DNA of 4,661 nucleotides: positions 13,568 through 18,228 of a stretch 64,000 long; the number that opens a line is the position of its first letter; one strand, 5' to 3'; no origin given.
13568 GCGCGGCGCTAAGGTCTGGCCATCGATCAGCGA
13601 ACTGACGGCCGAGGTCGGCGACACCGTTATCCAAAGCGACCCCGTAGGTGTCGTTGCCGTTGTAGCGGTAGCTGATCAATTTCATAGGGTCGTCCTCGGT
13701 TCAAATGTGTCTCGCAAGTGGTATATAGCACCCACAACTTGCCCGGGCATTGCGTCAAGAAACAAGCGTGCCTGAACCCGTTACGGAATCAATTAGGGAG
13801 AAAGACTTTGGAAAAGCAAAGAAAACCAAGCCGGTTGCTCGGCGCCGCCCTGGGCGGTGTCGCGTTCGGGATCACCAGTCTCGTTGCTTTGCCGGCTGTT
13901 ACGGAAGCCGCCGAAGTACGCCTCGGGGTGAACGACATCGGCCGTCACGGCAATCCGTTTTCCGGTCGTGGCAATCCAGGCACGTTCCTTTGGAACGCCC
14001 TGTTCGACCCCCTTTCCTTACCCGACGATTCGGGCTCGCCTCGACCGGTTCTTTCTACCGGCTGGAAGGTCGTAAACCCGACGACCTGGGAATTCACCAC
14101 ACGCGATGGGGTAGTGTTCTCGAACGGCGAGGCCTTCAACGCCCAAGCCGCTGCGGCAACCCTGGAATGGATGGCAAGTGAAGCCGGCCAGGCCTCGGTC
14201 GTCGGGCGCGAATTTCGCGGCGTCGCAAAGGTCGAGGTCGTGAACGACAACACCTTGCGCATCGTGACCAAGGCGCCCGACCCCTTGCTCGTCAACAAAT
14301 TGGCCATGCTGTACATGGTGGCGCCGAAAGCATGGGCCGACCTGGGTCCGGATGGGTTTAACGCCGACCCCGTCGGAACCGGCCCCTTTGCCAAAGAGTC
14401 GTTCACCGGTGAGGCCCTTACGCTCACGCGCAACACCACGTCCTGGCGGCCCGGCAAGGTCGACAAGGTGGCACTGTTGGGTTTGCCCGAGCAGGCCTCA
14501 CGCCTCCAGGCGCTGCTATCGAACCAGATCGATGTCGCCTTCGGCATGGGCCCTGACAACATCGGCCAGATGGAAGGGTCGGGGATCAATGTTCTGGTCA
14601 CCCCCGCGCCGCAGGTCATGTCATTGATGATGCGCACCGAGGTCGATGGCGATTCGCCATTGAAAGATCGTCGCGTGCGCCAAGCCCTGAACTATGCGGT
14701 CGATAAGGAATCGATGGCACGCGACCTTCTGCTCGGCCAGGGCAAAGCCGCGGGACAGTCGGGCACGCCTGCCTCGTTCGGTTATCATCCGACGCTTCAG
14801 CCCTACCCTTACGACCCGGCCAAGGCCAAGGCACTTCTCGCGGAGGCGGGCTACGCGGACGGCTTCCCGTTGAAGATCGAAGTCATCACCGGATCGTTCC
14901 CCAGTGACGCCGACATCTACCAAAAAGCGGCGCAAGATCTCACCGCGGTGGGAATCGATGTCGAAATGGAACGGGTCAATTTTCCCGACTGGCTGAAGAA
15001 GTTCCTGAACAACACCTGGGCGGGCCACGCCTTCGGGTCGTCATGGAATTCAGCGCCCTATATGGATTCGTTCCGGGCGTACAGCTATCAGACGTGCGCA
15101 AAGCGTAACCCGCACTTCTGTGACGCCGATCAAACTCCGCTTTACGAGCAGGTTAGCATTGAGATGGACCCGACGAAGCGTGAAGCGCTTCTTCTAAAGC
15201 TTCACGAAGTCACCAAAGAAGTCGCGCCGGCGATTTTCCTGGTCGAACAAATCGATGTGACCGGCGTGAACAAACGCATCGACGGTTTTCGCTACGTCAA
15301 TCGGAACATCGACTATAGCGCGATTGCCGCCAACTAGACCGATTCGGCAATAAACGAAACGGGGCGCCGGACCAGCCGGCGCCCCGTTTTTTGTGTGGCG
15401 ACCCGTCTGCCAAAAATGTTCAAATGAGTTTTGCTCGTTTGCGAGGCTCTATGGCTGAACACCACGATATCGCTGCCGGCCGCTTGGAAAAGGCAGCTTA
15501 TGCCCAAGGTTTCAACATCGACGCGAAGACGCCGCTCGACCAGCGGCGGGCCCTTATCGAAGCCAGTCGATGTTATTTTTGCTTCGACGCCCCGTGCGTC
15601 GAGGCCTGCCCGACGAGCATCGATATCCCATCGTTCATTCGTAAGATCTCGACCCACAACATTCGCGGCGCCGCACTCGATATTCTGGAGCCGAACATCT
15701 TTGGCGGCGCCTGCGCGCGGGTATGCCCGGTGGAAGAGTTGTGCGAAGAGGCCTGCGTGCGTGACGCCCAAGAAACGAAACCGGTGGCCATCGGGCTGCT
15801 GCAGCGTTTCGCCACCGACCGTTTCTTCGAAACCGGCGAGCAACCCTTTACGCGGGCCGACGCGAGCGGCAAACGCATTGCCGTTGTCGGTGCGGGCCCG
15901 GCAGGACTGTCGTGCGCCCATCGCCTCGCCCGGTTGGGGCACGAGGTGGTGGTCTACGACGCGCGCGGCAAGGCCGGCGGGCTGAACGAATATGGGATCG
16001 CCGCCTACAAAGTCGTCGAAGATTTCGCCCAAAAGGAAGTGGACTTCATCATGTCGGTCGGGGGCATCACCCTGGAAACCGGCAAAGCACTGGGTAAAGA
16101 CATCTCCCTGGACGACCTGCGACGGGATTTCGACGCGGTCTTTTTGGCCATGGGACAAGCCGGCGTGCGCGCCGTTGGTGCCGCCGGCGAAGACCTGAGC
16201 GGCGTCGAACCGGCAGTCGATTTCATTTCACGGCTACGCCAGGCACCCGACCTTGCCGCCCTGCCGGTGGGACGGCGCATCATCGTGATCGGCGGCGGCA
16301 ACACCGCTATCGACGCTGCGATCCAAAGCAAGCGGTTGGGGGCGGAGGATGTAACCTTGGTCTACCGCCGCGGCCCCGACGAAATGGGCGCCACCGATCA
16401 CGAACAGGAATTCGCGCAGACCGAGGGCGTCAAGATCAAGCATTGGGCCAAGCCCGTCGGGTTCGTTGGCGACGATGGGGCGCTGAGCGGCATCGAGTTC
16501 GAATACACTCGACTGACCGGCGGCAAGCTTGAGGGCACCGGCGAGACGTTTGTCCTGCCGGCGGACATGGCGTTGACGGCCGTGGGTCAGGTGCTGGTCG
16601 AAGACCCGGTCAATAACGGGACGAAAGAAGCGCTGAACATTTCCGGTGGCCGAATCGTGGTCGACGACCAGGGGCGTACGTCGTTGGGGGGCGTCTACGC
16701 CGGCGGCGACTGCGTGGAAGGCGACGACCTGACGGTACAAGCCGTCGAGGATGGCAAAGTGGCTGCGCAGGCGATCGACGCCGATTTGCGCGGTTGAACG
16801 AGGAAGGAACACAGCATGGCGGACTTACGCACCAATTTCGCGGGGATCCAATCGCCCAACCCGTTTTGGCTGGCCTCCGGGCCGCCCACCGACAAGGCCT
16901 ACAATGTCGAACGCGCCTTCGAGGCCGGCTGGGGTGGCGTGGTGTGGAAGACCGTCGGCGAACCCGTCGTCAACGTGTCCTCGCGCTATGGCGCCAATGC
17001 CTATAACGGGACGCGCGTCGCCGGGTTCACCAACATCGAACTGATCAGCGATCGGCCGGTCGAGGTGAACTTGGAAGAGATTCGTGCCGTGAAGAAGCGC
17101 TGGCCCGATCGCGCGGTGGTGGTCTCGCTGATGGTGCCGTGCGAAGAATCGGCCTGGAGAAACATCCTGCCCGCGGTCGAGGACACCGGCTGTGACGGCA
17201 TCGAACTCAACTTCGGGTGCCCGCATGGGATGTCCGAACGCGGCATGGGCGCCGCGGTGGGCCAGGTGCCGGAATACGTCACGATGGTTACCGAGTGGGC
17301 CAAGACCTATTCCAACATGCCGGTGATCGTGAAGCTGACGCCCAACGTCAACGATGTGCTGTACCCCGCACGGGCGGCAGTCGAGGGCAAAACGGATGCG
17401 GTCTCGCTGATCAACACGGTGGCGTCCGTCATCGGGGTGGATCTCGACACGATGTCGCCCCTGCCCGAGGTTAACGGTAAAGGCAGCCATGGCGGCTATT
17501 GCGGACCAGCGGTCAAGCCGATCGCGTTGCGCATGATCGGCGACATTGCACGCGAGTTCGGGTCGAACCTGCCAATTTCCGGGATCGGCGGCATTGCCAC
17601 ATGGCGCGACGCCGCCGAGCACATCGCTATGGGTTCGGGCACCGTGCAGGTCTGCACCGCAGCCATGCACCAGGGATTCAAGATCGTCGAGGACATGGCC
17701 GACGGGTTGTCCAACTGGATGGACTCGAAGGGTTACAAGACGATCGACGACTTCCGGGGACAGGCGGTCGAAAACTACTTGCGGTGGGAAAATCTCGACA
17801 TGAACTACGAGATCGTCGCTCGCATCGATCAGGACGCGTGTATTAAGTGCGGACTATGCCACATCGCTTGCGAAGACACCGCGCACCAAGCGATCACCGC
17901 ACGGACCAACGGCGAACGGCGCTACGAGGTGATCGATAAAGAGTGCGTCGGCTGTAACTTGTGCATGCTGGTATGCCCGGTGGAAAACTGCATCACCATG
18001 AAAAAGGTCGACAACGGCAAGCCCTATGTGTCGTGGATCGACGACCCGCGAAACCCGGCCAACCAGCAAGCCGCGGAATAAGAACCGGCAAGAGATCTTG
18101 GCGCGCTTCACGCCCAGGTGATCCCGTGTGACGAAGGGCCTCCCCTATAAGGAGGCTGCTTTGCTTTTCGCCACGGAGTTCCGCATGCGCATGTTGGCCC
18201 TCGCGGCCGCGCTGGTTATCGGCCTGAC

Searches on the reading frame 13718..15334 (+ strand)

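Call 62: search_protein_families(library=pfam, proteins=[window:13718-15334:+], max_evalue=0.00001)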
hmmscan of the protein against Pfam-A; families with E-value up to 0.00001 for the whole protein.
window:13718-15334:+ (539 aa): 1 family
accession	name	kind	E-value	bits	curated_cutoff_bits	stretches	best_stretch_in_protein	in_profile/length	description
PF00496.27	SBP_bac_5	-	2.2e-64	218.3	32.4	1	108-459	2-362/368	Bacterial extracellular solute-binding proteins, family 5 Middle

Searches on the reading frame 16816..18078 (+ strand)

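Call 62: search_protein_families(library=pfam, proteins=[window:16816-18078:+], max_evalue=0.00001)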
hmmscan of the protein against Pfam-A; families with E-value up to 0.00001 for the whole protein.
window:16816-18078:+ (421 aa): 6 families
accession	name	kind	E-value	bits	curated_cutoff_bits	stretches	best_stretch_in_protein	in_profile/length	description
PF01180.27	DHO_dh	-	6.5e-31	108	27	1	4-302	2-291/291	Dihydroorotate dehydrogenase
PF14697.11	Fer4_21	-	6.9e-21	74.6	35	1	335-395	1-59/59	4Fe-4S dicluster domain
PF00037.32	Fer4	-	5.3e-08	32.8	21.1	0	372-390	3-21/24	4Fe-4S binding domain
PF12838.12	Fer4_7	-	1.4e-07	32.3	27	1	342-390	2-51/52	4Fe-4S dicluster domain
PF01207.24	Dus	-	4.6e-07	29.7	20.4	1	120-174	74-129/311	Dihydrouridine synthase (Dus)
PF12797.12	Fer4_2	-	3.9e-06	26.9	24.5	0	372-389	4-22/22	4Fe-4S binding domain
